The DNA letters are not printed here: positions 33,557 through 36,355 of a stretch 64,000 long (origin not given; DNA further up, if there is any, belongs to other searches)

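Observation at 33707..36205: P-loop NTPase fused to a ComEA-like tandem HhH DNA-binding domain, adjacent to MLH1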

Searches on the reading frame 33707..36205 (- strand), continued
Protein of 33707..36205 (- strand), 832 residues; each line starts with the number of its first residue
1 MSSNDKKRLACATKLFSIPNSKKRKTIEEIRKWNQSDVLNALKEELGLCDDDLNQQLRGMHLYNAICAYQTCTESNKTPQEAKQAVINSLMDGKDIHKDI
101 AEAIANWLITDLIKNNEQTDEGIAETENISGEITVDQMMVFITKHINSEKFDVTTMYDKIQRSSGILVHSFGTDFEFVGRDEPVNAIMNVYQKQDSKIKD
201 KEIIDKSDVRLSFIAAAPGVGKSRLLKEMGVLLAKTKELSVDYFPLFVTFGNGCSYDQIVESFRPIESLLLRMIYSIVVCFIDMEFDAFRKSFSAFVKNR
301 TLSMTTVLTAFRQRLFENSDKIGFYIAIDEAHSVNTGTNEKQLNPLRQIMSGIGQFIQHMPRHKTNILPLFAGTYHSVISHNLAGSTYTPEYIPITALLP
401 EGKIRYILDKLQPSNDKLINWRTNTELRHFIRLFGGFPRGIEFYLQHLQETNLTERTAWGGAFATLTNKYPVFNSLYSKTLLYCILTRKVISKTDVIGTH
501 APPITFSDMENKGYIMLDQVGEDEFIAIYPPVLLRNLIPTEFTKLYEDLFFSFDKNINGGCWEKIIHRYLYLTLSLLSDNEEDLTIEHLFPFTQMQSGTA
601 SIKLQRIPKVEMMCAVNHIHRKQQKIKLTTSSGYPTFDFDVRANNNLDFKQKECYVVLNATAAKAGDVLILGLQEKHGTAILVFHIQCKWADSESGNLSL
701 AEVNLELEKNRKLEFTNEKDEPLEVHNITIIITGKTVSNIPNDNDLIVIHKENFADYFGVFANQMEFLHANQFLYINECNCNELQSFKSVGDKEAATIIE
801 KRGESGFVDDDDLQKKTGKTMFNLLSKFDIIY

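Call 38: find_homologous_proteins(query=A2, max_evalue=0.00001)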
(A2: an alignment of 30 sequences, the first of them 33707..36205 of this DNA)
Query A2 (30 sequences) (832 aa, profile of the alignment): 5 proteins with E <= 0.00001 among 8000 candidates.
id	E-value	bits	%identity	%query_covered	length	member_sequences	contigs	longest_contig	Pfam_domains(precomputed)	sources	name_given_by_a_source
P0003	1.7e-196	673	38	81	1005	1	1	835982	-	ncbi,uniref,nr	ncbi:hypothetical protein C9374_009775 [Naegleria lovaniensis]|uniref:Uncharacterized protein n=1 Ta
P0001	3.4e-192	659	100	100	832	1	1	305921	-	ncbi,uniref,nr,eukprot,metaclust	ncbi:predicted protein [Naegleria gruberi]|uniref:Predicted protein n=1 Tax=Naegleria gruberi TaxID=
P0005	2.6e-173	596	38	82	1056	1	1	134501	-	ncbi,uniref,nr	ncbi:hypothetical protein C9374_012284 [Naegleria lovaniensis]|uniref:Uncharacterized protein n=1 Ta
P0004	2.6e-157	543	39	81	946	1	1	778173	-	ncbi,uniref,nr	ncbi:hypothetical protein C9374_013474 [Naegleria lovaniensis]|uniref:Uncharacterized protein n=1 Ta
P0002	3.8e-151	523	62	93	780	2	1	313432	-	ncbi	ncbi:hypothetical protein ABK040_015457 [Willaertia magna]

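Call 49: search_solved_structures(query=A2, max_evalue=1, show_alignments=0)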
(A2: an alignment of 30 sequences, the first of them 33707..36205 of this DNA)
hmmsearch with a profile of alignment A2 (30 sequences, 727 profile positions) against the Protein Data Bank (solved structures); distinct sequences matched with E-value up to 1: 35.
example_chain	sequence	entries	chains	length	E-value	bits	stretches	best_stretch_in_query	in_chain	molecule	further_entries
9yi2_A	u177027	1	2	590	5.6e-07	31.3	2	664-716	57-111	Endonuclease/exonuclease/phosphatase family domain-containing protein 1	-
8dss_A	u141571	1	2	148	0.00021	22.8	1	666-720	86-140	ComE operon protein 1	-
8dfk_A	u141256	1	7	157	0.00075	21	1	667-722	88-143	ComE operon protein 1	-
4ypn_A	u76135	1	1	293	0.0022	19.4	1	11-128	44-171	Lon protease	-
8k3y_F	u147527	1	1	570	0.0043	18.5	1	20-128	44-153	Lon protease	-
7yph_A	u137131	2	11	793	0.0048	18.3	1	11-128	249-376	Lon protease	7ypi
8k3y_A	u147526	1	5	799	0.0049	18.3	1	11-128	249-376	Lon protease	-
7fd4_B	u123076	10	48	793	0.005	18.3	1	18-128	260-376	Lon protease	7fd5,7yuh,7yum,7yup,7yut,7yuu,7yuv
7ypj_A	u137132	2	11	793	0.005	18.3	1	18-128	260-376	Lon protease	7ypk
6wqh_A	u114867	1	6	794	0.005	18.3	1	18-128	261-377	Lon protease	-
4ypl_A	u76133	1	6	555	0.0051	18.2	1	23-128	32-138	Lon protease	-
7fid_B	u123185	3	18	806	0.0052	18.2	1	18-128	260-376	Lon protease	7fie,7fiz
27ae_A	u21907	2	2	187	0.01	17.2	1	675-711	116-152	DNA-binding protein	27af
29hb_b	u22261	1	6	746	0.015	16.7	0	23-124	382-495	ATP-dependent Clp protease, ATP-binding subunit ClpE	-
8s0e_G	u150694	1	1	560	0.021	16.2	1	18-142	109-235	Cell division control protein 6 homolog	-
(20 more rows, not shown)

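Call 51: search_protein_families(library=pfam, proteins=[P0015, P0016, P0031, P0036, P0040, P0049, P0068, P0103, P0118, P0155], max_evalue=0.01)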
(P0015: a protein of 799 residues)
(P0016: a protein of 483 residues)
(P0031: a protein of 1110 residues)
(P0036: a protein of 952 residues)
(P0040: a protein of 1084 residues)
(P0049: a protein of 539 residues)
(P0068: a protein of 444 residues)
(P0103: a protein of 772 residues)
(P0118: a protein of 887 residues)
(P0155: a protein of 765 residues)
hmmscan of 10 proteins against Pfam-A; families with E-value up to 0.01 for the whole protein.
P0015 (799 aa): 3 families
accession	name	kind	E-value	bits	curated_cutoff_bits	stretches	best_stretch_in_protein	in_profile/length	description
PF24883.2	NPHP3_N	-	7.2e-05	23.5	24.8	1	242-382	17-148/164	Nephrocystin 3, N-terminal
PF01637.24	ATPase_2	-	0.003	17.9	33.2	1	244-469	17-222/225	ATPase domain predominantly from Archaea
PF13245.12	AAA_19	-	0.006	17.2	25.1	0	246-291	10-50/134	AAA domain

P0016 (483 aa): 0 families

P0031 (1110 aa): 1 family
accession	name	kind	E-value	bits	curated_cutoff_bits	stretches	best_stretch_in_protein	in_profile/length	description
PF13401.12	AAA_22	-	0.0015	19.3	27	0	412-502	5-95/130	AAA domain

P0036 (952 aa): 0 families

P0040 (1084 aa): 1 family
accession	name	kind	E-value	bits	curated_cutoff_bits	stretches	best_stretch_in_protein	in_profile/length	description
PF13191.12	AAA_16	-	0.0043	18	32.6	0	399-573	18-141/167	AAA ATPase domain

P0049 (539 aa): 0 families

P0068 (444 aa): 2 families
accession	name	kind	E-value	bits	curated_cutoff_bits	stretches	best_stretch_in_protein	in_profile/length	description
PF24883.2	NPHP3_N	-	6.3e-05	23.7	24.8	1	255-392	19-147/164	Nephrocystin 3, N-terminal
PF13245.12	AAA_19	-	0.0054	17.4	25.1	0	258-296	11-44/134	AAA domain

P0103 (772 aa): 2 families
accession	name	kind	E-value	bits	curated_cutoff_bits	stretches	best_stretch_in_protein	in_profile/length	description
PF13401.12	AAA_22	-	1.5e-06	29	27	1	315-455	4-124/130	AAA domain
PF13173.12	AAA_14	-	1.3e-05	25.6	27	1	392-459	39-103/129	AAA domain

P0118 (887 aa): 1 family
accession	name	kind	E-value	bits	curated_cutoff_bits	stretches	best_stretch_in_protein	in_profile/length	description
PF10236.15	DAP3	-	0.0064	16.2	23.1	0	339-378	26-65/311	Mitochondrial ribosomal death-associated protein 3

P0155 (765 aa): 2 families
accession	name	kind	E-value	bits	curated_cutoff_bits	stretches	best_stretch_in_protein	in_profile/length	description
PF13401.12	AAA_22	-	7.6e-05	23.5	27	1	279-426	6-126/130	AAA domain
PF13173.12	AAA_14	-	0.0019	18.7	27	0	353-430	36-105/129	AAA domain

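Call 52: list_cluster_members(proteins=[P0008, P0009, P0010, P0011, P0015, P0031, P0036, P0040, P0042, P0080])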
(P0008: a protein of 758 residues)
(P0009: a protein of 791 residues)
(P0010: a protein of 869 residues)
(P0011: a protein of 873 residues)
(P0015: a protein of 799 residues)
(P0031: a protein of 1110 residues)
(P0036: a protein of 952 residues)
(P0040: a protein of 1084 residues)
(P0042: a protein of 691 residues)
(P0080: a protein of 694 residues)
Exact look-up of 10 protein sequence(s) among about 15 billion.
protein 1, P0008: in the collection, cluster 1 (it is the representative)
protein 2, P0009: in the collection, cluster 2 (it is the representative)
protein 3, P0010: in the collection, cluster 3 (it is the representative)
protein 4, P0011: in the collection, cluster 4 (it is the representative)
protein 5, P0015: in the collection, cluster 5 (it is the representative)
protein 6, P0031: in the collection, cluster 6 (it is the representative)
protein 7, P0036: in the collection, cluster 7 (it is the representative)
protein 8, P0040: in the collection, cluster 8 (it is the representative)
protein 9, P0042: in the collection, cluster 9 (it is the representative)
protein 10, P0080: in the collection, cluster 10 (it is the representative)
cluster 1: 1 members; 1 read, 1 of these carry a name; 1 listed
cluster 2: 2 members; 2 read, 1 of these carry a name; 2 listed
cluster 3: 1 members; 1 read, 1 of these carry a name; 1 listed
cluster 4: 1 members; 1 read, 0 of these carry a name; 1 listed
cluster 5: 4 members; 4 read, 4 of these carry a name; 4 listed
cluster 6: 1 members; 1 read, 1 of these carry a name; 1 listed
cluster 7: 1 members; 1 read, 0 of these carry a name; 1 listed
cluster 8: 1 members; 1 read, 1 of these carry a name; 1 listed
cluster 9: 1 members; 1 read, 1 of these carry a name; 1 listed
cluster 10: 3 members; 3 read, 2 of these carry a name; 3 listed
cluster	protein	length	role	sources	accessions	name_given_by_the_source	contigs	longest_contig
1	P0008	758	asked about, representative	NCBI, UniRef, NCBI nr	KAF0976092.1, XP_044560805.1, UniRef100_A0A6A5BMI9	hypothetical protein FDP41_004768 [Naegleria fowleri] | Uncharacterized protein n=1 Tax=Naegleria fowleri TaxID=5763 RepID=A0A6A5BMI9_NAEFO | uncharacterized protein FDP41_004768 [Naegleria fowleri]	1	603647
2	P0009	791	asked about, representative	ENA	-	-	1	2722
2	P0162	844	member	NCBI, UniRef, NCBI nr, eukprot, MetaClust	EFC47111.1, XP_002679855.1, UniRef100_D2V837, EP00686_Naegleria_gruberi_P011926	predicted protein [Naegleria gruberi] | Predicted protein n=1 Tax=Naegleria gruberi TaxID=5762 RepID=D2V837_NAEGR | uncharacterized protein NAEGRDRAFT_65017 [Naegleria gruberi]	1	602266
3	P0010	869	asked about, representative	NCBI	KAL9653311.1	hypothetical protein ABK040_011018 [Willaertia magna]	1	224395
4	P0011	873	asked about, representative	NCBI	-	-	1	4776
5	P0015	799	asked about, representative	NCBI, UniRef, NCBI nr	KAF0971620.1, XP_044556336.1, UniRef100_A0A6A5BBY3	hypothetical protein FDP41_009843 [Naegleria fowleri] | Uncharacterized protein n=1 Tax=Naegleria fowleri TaxID=5763 RepID=A0A6A5BBY3_NAEFO | uncharacterized protein FDP41_009843 [Naegleria fowleri]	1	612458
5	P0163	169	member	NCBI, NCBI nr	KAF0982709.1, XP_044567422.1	hypothetical protein FDP41_011172 [Naegleria fowleri] | uncharacterized protein FDP41_011172 [Naegleria fowleri]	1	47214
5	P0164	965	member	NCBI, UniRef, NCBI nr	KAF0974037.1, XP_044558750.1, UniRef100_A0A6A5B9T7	hypothetical protein FDP41_006647 [Naegleria fowleri] | Uncharacterized protein n=1 Tax=Naegleria fowleri TaxID=5763 RepID=A0A6A5B9T7_NAEFO | uncharacterized protein FDP41_006647 [Naegleria fowleri]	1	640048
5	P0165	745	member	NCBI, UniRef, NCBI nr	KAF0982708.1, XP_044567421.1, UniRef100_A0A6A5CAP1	hypothetical protein FDP41_011171 [Naegleria fowleri] | Uncharacterized protein n=1 Tax=Naegleria fowleri TaxID=5763 RepID=A0A6A5CAP1_NAEFO | uncharacterized protein FDP41_011171 [Naegleria fowleri]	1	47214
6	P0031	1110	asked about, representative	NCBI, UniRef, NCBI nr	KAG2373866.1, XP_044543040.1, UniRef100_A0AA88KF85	hypothetical protein C9374_011751 [Naegleria lovaniensis] | Uncharacterized protein n=1 Tax=Naegleria lovaniensis TaxID=51637 RepID=A0AA88KF85_NAELO | uncharacterized protein C9374_011751 [Naegleria lovaniensis]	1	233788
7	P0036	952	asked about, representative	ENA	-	-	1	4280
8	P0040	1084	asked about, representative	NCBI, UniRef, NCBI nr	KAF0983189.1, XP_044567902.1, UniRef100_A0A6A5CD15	hypothetical protein FDP41_011167 [Naegleria fowleri] | Uncharacterized protein n=1 Tax=Naegleria fowleri TaxID=5763 RepID=A0A6A5CD15_NAEFO | uncharacterized protein FDP41_011167 [Naegleria fowleri]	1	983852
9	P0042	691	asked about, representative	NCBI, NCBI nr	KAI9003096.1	hypothetical protein BC832DRAFT_593178 [Gaertneriomyces semiglobifer]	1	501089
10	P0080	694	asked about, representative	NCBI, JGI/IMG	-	hypothetical protein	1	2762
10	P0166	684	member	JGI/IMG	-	hypothetical protein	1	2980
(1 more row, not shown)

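Call 63: find_homologous_proteins(query=P0032, max_evalue=0.00001)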
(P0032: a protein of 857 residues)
Query P0032 (857 aa): 53 proteins with E <= 0.00001 among 8000 candidates.
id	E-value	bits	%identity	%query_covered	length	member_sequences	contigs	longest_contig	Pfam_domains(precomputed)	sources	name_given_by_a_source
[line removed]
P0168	6.1e-198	678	47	83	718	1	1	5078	-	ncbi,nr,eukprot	ncbi:hypothetical protein BC937DRAFT_93035 [Endogone sp. FLAS-F59071]|nr:hypothetical protein BC937D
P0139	1.5e-170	587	44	72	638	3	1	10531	-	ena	-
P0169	2.6e-164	567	43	76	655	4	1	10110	-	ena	-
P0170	3.2e-160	553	47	66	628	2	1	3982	-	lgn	-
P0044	8.7e-153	529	47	61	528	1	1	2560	-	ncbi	ncbi:hypothetical protein BC937DRAFT_95336, partial [Endogone sp. FLAS-F59071]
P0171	4.1e-151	523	40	87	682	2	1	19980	PF20147.6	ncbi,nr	ncbi:hypothetical protein BX616_005998 [Lobosporangium transversale]|nr:hypothetical protein BX616_0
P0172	6.4e-143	496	43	70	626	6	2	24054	-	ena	-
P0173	1.4e-141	492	45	61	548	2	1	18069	PF20147.6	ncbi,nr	ncbi:hypothetical protein BGZ79_009311 [Entomortierella chlamydospora]|nr:hypothetical protein BGZ79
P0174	2.0e-133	465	41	68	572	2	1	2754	-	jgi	jgi:hypothetical protein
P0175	3.3e-123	431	47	54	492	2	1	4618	-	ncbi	ncbi:hypothetical protein BX616_003852, partial [Lobosporangium transversale]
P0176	1.2e-119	419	33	90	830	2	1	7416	PF12836.14,PF14579.13,PF20147.6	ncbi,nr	ncbi:10204_t:CDS:2 [Gigaspora rosea]|nr:10204_t:CDS:2 [Gigaspora rosea]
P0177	8.5e-118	413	34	92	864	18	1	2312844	PF12836.14,PF20147.6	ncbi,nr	ncbi:hypothetical protein GLOIN_2v1668084 [Rhizophagus irregularis DAOM 181602=DAOM 197198]|nr:hypot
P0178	2.4e-116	408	34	86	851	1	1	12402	-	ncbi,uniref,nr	ncbi:9766_t:CDS:2 [Ambispora leptoticha]|uniref:9766_t:CDS:1 n=1 Tax=Ambispora leptoticha TaxID=1446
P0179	1.3e-97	346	35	63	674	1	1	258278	PF20147.6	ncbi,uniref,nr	ncbi:hypothetical protein C2G38_2037957 [Gigaspora rosea]|uniref:Crinkler effector protein N-termina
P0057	4.7e-90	321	33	77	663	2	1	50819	-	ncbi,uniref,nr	ncbi:16972_t:CDS:2 [Funneliformis caledonium]|uniref:16972_t:CDS:1 n=1 Tax=Funneliformis caledonium 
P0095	3.6e-59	219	33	55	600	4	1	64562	-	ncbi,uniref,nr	ncbi:hypothetical protein RhiirA1_457299 [Rhizophagus irregularis]|uniref:Crinkler family protein n=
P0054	7.8e-52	195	31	65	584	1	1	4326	-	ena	-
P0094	2.0e-46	177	31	65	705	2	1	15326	-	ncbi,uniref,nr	ncbi:hypothetical protein HK100_011302 [Physocladia obscura]|uniref:Crinkler (CRN) family protein n=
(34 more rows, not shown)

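Call 65: find_encoding_contigs(protein=P0002, flank=10000, max_places=3)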
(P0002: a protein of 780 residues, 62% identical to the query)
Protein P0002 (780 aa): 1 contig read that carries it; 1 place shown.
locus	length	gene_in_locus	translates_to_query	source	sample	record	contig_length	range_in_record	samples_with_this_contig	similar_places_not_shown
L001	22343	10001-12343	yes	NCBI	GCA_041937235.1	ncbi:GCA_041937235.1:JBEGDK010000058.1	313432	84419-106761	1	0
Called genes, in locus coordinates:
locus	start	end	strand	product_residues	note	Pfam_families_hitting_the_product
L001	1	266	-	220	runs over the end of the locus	-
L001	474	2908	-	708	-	PF05327:RRN3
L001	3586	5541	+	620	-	-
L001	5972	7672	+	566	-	PF01619:Pro_dh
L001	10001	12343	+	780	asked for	-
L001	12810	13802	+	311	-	PF08127:Propeptide_C1 (weak), PF00112:Peptidase_C1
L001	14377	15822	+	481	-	PF12937:F-box-like (weak)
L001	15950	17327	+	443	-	PF00415:RCC1 (faint), PF25390:WD40_RLD, PF13540:RCC1_2 (faint), PF25390:WD40_RLD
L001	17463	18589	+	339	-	PF00646:F-box (weak), PF12937:F-box-like (weak)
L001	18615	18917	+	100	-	-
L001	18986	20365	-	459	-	PF13228:DUF4037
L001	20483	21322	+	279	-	PF01754:zf-A20 (weak), PF12796:Ank_2, PF00023:Ank (faint), PF12796:Ank_2, PF13606:Ank_3 (faint), PF13637:Ank_4 (faint)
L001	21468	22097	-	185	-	-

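Call 66: find_encoding_contigs(protein=P0006, flank=8000, max_places=2)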
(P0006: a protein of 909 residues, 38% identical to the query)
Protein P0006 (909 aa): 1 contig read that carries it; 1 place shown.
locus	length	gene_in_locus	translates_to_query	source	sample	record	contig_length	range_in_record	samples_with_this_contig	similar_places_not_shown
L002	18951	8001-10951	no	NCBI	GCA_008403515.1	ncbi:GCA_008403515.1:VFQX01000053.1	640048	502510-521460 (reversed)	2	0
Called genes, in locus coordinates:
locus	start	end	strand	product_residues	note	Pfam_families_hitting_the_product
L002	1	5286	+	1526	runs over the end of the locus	PF25474:TPR_TmcB, PF13426:PAS_9, PF00211:Guanylate_cyc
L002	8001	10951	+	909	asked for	-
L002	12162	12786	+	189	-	-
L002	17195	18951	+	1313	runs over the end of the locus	PF07714:PK_Tyr_Ser-Thr, PF00069:Pkinase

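Call 67: find_encoding_contigs(protein=P0003, flank=8000, max_places=2)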
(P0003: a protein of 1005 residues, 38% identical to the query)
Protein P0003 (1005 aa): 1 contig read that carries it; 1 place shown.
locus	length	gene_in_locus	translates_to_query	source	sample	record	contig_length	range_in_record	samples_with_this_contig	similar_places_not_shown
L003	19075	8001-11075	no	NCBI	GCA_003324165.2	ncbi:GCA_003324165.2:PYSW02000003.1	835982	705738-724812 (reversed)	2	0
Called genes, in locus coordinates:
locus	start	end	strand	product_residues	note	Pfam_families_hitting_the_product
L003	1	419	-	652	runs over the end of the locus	PF13424:TPR_12 (weak), PF00515:TPR_1 (weak), PF13181:TPR_8 (faint), PF13424:TPR_12 (weak)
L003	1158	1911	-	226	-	-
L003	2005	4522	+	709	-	PF13802:Gal_mutarotas_2, PF01055:Glyco_hydro_31_2nd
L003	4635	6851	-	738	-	-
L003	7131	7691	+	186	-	PF21365:Glyco_hydro_31_3rd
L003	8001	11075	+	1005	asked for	-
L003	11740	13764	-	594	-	PF09286:Pro-kuma_activ, PF00082:Peptidase_S8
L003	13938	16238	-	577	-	-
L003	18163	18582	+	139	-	PF02822:Antistasin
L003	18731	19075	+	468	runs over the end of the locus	PF13393:tRNA-synt_His, PF00587:tRNA-synt_2b, PF13393:tRNA-synt_His, PF03129:HGTP_anticodon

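Call 68: find_encoding_contigs(protein=P0032, flank=8000, max_places=2)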
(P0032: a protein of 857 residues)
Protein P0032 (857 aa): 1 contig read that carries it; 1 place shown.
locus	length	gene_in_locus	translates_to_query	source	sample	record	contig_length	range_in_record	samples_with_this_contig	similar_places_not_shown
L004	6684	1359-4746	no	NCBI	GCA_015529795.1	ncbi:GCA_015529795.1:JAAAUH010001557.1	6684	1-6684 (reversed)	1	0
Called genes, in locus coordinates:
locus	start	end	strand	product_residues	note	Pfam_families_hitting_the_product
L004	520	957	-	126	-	-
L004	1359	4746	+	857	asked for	PF20147:Crinkler, PF12836:HHH_3 (weak)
